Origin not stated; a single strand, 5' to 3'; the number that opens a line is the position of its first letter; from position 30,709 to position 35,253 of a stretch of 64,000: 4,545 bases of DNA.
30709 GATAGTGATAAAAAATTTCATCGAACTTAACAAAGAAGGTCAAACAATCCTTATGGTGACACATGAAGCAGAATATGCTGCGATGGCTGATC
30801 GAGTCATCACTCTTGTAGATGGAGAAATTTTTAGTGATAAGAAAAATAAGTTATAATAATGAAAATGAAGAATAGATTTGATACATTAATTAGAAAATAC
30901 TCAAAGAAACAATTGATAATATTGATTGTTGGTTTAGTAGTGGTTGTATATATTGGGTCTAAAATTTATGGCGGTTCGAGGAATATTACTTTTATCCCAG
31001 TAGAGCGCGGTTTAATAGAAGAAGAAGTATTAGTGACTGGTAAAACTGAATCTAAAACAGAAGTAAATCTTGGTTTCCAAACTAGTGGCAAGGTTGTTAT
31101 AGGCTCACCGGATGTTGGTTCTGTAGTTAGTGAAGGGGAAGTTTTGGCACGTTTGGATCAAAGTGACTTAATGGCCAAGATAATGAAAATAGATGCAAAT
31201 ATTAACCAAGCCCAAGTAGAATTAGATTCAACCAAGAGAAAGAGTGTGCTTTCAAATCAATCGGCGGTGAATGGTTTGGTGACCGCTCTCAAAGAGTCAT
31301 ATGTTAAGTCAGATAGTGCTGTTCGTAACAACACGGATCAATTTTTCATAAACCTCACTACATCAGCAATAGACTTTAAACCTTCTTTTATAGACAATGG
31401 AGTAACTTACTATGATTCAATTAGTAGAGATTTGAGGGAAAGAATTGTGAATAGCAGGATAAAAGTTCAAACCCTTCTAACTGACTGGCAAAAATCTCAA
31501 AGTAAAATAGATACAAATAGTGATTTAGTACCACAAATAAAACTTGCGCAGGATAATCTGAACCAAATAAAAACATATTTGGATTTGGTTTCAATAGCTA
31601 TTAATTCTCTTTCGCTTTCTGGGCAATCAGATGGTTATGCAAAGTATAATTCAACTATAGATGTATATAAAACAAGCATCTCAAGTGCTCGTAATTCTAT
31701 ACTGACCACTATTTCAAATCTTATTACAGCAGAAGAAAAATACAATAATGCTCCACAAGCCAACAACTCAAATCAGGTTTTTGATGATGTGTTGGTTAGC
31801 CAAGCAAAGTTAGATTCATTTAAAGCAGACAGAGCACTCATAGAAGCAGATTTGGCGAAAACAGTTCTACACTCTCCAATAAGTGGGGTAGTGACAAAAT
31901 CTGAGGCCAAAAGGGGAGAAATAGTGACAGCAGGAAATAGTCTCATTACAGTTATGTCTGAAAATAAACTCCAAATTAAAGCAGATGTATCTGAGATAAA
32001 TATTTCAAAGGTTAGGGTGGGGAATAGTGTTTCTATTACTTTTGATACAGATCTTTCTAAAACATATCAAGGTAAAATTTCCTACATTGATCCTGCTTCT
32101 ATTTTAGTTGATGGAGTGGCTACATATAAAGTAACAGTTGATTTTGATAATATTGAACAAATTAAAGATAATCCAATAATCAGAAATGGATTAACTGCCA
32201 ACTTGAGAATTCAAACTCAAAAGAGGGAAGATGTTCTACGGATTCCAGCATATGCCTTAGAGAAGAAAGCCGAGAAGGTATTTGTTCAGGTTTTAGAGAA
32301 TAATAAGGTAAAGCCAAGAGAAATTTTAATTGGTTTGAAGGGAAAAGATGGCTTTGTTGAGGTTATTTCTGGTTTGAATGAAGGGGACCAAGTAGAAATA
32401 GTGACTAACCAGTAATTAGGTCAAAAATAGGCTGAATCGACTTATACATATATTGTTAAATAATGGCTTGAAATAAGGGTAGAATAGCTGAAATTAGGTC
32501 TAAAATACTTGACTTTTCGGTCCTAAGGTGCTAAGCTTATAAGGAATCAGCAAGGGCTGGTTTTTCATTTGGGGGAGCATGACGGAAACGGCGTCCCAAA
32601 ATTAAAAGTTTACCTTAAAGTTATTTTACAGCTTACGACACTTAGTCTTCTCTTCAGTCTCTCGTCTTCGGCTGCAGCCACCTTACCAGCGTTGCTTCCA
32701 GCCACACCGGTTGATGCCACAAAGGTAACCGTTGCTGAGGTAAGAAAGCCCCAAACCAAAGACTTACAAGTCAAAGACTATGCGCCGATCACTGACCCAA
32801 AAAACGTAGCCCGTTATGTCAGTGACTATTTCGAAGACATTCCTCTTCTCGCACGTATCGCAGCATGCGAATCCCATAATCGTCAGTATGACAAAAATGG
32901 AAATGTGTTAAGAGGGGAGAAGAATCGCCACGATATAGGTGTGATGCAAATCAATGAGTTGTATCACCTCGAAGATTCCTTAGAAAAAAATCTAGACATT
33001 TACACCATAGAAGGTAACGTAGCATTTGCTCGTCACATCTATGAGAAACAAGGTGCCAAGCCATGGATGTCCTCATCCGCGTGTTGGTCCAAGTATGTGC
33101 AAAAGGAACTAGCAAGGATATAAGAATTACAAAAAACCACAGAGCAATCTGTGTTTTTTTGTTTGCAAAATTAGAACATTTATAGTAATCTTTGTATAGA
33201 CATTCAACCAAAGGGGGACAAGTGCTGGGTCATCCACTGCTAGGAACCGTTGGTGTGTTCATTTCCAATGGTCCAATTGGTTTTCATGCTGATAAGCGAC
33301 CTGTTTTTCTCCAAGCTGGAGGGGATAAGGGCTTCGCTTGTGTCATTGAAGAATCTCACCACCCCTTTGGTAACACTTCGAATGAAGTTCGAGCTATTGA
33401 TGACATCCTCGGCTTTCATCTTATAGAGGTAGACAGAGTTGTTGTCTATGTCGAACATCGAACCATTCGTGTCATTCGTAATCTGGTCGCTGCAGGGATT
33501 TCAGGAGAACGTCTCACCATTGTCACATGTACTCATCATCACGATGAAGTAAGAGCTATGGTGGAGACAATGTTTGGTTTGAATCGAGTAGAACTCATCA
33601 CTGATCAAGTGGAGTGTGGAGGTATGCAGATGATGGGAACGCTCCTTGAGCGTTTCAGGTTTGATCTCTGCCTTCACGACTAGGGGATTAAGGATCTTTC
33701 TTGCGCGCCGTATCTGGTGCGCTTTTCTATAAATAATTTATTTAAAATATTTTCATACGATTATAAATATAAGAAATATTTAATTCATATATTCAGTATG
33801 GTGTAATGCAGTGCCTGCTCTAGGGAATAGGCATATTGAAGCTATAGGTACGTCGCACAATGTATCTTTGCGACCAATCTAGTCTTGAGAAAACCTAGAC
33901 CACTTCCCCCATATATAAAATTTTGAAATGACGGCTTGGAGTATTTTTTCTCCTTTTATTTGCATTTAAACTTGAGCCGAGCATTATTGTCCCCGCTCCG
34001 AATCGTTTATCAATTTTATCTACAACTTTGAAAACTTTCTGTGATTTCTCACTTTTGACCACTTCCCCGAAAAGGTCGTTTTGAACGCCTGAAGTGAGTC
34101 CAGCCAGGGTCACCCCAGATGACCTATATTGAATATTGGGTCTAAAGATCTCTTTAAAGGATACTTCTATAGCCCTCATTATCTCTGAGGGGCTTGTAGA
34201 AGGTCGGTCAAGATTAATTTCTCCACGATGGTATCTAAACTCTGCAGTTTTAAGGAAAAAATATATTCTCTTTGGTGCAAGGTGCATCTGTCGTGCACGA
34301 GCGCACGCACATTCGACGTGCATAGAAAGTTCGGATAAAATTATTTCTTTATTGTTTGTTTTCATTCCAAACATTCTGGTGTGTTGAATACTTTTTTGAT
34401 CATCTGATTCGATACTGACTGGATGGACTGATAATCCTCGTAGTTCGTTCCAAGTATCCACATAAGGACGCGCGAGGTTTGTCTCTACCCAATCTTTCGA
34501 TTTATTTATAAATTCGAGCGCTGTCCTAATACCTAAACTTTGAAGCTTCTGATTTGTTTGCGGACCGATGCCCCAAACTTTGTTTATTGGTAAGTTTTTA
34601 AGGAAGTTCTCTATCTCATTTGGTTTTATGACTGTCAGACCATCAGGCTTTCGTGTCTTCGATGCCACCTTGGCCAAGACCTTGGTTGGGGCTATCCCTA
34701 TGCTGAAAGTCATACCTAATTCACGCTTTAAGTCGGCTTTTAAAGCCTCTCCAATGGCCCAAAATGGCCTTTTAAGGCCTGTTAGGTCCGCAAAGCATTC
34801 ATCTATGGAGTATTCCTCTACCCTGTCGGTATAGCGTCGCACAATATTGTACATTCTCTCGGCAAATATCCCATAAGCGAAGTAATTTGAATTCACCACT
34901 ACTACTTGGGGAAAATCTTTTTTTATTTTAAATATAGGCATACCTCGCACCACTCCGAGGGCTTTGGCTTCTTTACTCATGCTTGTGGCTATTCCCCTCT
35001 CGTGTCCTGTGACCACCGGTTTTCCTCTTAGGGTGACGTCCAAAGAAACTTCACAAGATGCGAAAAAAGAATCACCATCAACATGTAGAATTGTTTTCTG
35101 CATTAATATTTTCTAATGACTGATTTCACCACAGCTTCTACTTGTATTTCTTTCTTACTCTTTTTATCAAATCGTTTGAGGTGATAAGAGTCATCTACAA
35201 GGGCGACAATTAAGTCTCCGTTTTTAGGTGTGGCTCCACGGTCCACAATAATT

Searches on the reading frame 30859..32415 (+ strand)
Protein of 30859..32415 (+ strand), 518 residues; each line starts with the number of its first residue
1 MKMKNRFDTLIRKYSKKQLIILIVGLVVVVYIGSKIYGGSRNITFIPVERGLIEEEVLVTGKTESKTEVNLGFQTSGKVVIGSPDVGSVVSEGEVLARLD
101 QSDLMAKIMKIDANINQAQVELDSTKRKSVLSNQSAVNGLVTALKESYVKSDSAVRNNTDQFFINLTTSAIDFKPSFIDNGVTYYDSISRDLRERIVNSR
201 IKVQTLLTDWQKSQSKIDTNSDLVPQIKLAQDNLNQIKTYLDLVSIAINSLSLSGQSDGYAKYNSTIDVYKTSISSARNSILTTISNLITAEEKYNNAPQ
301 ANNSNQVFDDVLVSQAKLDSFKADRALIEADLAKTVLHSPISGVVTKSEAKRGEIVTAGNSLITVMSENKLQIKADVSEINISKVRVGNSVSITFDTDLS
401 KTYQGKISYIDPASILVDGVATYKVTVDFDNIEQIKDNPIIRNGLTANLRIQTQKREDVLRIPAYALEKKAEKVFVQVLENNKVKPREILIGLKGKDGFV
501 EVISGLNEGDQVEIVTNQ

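Call 16: search_protein_families(library=pfam, proteins=[window:30859-32415:+], max_evalue=0.01)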
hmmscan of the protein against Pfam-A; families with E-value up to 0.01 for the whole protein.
window:30859-32415:+ (518 aa): 3 families
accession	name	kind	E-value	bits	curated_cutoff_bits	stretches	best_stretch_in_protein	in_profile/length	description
PF16576.10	HlyD_D23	-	5.5e-17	62.2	30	1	286-431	54-203/214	Barrel-sandwich domain of CusB or HlyD membrane-fusion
PF13437.12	HlyD_3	-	1.3e-16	61.7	22.2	1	336-442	1-104/106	HlyD family secretion protein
PF00364.28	Biotin_lipoyl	-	0.0029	17.8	22.1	0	327-364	35-72/73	Biotin-requiring enzyme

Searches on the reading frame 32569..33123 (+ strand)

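Call 16: search_protein_families(library=pfam, proteins=[window:32569-33123:+], max_evalue=0.01)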
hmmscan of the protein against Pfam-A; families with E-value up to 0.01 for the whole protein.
window:32569-33123:+ (184 aa): 1 family
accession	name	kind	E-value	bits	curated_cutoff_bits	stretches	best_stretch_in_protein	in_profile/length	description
PF18896.5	SLT_3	-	0.0015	19.4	27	1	90-166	13-87/89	Lysozyme like domain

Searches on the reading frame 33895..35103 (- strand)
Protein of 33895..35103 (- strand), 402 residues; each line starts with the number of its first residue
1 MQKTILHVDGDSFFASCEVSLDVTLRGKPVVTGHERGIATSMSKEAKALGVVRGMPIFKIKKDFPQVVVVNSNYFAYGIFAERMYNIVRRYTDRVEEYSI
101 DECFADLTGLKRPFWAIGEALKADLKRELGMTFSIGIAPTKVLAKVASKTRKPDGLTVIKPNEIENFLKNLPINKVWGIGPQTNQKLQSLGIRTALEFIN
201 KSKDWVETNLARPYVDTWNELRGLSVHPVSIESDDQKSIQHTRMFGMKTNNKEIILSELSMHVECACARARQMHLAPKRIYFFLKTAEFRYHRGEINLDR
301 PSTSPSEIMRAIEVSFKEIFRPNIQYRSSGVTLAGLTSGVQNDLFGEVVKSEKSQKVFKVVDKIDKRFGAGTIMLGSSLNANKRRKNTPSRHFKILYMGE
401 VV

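Call 16: search_protein_families(library=pfam, proteins=[window:33895-35103:-], max_evalue=0.01)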
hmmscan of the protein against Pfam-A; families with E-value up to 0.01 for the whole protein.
window:33895-35103:- (402 aa): 3 families
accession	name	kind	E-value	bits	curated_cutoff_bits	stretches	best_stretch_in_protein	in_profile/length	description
PF00817.25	IMS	-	2.1e-40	138.5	23.2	1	8-149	1-148/148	impB/mucB/samB family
PF11799.13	IMS_C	-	8.7e-15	55.5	20.7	1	237-343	2-108/109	impB/mucB/samB family C-terminal domain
PF11798.14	IMS_HHH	-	4.6e-09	36.4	24.4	1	161-192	1-32/32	IMS family HHH motif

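Call 19: find_related_loci(query=window:33895-35103:-, collection=genome_contigs, flank=6000)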
Query window:33895-35103:- (402 aa) in genome_contigs; peptide patterns used: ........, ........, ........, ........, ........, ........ (x = any residue, [..] = any of these).
121 stretches matched a pattern; 19 encode a relative of the query (tblastn E <= 1e-3); 19 distinct loci.
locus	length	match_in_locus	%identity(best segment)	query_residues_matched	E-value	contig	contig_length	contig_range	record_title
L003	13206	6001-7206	92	1-402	0e+0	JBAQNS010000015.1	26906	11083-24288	MAG: Minisyncoccia bacterium isolate MFD12002_ilm_asm_bin40 k127_97378, whole genome shotgun sequence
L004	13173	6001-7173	45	3-386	9e-115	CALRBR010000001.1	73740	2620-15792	MAG: Candidatus Taylorbacteria bacterium isolate AH-24oct19-230 genome assembly, contig: AH-24oct19-C524, whole genome s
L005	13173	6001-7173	47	3-386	2e-114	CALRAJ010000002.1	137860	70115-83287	MAG: Candidatus Taylorbacteria bacterium isolate CH-Oct18-75 genome assembly, contig: CH-Oct18-C66, whole genome shotgun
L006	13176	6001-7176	45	2-386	1e-112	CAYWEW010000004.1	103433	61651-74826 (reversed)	MAG TPA_asm: uncultured Candidatus Saccharibacteria bacterium isolate SRP219642_co7_139 genome assembly, contig: NODE_21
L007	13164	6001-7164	47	3-383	1e-109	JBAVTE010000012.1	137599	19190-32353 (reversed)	MAG: Minisyncoccia bacterium isolate MFD03852_ilm_asm_bin17 k127_45999, whole genome shotgun sequence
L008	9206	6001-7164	48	3-383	1e-107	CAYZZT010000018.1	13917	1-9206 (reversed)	MAG TPA_asm: uncultured Candidatus Saccharibacteria bacterium isolate SRP272421_co1_164 genome assembly, contig: NODE_13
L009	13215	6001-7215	45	5-402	4e-107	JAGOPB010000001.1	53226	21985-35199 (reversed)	MAG: Candidatus Paceibacterota bacterium isolate Gw_Bodden_bin_284 Gw_Bodden_686_length_53226_cov_9.915610, whole genome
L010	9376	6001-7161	47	2-381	2e-106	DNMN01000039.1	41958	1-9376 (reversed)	MAG TPA_asm: Candidatus Yonathbacteria bacterium isolate UBA12043 contig_1184, whole genome shotgun sequence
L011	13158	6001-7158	44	3-382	3e-100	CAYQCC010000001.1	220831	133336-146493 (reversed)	MAG TPA_asm: uncultured Candidatus Saccharibacteria bacterium isolate SRP296810_co1_187 genome assembly, contig: NODE_47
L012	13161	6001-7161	48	2-381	2e-118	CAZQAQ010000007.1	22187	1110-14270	MAG TPA_asm: uncultured Candidatus Saccharibacteria bacterium isolate SRP278252_co1_120 genome assembly, contig: NODE_38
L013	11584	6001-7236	40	5-402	9e-100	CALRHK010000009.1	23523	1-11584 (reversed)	MAG: Candidatus Nomurabacteria bacterium isolate Ike-200m-38 genome assembly, contig: Ike-200-c1120, whole genome shotgu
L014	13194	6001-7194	44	6-392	8e-98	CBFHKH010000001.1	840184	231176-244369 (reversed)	MAG: Minisyncoccia bacterium isolate AGTU_16_bin_21_orig genome assembly, contig: AGTU_16_bin_21_orig_AGTU_16_c_00000000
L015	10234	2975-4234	39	5-401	1e-90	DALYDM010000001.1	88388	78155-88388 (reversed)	MAG TPA_asm: Candidatus Paceibacterota bacterium isolate CTOTU14227 NODE_33_length_88388_cov_5.438398, whole genome shot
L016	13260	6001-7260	39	5-401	4e-90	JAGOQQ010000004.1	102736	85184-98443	MAG: Candidatus Paceibacterota bacterium isolate Gw_Bodden_bin_112 Gw_Bodden_246_length_102736_cov_16.918302, whole geno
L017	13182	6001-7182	42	2-386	5e-89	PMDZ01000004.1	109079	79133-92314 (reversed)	MAG: Candidatus Nomurabacteria bacterium isolate fen_1328 73.20120700_E2X.147_contig_5078, whole genome shotgun sequence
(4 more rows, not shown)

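Call 28: find_related_loci(query=window:33895-35103:-, collection=metagenome_contigs, flank=4000)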
Query window:33895-35103:- (402 aa) in metagenome_contigs; peptide patterns used: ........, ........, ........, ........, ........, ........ (x = any residue, [..] = any of these).
137 stretches matched a pattern; 11 encode a relative of the query (tblastn E <= 1e-3); 11 distinct loci.
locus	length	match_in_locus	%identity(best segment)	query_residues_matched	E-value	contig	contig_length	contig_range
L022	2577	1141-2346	92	1-402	0e+0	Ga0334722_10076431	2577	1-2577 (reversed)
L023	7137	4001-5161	47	2-381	4e-118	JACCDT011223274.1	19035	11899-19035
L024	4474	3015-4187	46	3-386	5e-117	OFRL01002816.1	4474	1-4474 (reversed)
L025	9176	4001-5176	45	2-386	3e-113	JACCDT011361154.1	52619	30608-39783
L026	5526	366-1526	47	2-381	3e-118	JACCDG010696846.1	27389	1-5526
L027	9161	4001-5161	47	2-381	8e-107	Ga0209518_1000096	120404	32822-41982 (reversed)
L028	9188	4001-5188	43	2-392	2e-105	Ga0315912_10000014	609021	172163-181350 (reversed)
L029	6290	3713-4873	44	3-383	4e-103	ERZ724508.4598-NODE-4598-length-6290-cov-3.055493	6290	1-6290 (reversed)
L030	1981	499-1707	41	1-392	2e-95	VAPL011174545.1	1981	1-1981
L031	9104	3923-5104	42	2-386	1e-89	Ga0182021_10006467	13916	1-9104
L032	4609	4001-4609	55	3-201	2e-70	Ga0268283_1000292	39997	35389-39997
